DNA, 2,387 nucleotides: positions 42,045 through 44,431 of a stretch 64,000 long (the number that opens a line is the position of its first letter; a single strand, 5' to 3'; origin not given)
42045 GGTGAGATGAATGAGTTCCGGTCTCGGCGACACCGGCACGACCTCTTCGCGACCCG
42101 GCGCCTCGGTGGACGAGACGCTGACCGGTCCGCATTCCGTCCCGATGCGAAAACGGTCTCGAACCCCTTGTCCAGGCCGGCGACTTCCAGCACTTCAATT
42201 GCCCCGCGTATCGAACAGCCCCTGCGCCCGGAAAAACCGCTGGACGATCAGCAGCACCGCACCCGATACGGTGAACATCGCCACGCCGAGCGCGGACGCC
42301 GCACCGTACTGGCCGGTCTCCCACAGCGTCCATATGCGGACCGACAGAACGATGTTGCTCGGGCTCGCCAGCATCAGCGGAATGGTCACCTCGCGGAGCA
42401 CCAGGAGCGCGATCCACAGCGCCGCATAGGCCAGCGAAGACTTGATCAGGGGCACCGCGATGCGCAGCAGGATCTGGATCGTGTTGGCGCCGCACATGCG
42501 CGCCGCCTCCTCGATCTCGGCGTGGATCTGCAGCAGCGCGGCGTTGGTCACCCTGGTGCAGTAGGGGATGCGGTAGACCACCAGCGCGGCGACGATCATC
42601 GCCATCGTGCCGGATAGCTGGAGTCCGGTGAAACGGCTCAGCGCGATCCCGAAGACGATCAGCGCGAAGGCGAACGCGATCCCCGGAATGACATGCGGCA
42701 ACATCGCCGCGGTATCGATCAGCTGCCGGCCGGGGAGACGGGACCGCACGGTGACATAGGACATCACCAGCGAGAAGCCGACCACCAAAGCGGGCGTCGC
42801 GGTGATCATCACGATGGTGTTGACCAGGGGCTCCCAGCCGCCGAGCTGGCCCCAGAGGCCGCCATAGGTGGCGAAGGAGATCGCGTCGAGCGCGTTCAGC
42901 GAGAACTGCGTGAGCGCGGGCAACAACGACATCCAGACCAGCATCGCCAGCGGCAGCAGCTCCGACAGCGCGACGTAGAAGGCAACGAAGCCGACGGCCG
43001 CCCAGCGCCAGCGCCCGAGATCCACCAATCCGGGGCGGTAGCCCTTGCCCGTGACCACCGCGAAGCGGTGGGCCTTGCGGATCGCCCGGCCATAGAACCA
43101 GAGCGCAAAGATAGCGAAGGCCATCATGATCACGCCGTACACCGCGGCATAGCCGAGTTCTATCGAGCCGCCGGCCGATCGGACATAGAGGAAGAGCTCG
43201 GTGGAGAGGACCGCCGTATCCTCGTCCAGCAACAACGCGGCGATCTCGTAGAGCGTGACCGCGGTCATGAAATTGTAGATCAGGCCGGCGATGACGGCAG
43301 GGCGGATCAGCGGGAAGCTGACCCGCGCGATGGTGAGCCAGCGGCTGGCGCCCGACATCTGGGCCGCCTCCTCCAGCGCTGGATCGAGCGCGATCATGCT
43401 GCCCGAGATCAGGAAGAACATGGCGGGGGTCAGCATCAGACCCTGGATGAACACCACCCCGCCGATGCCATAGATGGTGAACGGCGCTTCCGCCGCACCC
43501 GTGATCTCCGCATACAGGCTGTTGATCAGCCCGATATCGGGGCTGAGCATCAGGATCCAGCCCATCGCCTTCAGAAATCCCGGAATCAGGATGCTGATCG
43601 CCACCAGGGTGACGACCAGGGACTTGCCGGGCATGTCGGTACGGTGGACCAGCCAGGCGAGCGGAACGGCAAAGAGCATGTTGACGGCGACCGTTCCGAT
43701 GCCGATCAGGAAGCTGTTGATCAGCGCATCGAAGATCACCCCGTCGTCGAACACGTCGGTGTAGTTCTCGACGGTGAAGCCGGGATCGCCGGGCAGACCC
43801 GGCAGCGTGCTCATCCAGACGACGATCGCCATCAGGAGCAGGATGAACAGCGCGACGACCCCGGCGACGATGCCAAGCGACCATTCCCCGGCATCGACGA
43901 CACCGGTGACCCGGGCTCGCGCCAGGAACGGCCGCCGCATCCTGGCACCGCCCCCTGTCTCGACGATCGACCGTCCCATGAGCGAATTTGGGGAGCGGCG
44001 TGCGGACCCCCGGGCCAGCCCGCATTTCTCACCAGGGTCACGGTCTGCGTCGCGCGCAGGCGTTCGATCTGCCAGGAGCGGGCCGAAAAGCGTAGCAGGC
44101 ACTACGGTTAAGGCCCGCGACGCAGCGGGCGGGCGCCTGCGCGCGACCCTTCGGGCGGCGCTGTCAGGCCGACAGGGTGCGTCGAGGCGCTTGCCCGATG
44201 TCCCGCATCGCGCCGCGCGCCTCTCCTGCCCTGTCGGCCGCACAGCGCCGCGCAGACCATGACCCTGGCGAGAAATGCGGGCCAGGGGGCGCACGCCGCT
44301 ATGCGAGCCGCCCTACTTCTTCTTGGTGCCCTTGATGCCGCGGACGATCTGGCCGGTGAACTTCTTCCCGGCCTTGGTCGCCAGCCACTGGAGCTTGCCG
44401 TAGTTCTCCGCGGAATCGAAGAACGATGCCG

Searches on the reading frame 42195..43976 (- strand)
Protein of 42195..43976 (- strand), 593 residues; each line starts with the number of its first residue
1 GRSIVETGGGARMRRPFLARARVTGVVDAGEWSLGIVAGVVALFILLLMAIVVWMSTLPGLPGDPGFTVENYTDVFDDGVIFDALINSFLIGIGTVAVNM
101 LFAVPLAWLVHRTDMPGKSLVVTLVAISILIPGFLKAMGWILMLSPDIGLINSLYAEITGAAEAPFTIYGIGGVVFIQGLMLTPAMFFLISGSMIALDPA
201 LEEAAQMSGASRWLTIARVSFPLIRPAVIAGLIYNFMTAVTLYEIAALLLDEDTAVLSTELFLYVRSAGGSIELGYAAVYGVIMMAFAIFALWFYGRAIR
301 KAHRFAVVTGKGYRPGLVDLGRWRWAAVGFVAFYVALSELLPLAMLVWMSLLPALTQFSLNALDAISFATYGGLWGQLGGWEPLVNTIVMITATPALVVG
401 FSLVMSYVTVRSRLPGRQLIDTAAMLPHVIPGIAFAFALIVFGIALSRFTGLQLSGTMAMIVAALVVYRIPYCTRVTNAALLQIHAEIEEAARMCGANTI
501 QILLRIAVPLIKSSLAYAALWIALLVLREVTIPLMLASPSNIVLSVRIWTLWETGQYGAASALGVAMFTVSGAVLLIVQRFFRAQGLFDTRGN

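Call 37: search_protein_families(library=pfam, proteins=[window:42195-43976:-], max_evalue=0.00001)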
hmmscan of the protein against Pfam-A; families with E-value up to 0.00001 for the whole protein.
window:42195-43976:- (593 aa): 1 family
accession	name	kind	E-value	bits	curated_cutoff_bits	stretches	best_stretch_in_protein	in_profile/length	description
PF00528.27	BPD_transp_1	-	6.8e-17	62.2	26.4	2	410-582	10-178/184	Binding-protein-dependent transport system inner membrane component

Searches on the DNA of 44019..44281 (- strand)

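Call 10: search_dna_similar(query=window:44019-44281:-, collection=plasmids, mode=distant, max_rows=40)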
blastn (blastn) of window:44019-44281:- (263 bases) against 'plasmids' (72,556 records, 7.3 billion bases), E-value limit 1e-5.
No match.
